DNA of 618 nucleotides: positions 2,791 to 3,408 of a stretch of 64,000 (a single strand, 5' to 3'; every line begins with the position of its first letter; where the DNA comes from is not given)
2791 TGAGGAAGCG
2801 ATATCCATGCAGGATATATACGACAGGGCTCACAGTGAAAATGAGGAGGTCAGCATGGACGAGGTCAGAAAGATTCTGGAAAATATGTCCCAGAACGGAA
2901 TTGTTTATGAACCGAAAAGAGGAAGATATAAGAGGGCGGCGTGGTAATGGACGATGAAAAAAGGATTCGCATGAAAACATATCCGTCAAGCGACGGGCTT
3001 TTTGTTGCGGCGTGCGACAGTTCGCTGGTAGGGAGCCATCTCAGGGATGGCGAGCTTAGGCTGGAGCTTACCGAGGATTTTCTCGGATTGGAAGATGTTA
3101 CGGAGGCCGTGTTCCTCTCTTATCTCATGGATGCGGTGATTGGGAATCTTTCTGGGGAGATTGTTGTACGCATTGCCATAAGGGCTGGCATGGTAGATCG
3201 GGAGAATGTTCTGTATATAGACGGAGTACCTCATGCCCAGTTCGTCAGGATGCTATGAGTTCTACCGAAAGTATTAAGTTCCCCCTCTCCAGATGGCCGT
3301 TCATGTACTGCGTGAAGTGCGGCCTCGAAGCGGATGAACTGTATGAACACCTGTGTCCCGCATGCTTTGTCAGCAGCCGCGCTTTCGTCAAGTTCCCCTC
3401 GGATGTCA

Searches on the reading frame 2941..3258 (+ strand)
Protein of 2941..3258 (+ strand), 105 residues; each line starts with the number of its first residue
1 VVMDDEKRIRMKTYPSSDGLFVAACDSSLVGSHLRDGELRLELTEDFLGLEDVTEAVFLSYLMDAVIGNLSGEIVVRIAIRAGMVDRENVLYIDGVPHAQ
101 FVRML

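Call 25: search_protein_families(library=pfam, proteins=[window:2941-3258:+], max_evalue=0.01)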
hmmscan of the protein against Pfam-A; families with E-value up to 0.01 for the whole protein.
window:2941-3258:+ (105 aa): 1 family
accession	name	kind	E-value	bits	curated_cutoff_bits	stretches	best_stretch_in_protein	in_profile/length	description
PF04242.18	DUF424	-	4.9e-22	78.5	25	1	19-104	6-92/92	Protein of unknown function (DUF424)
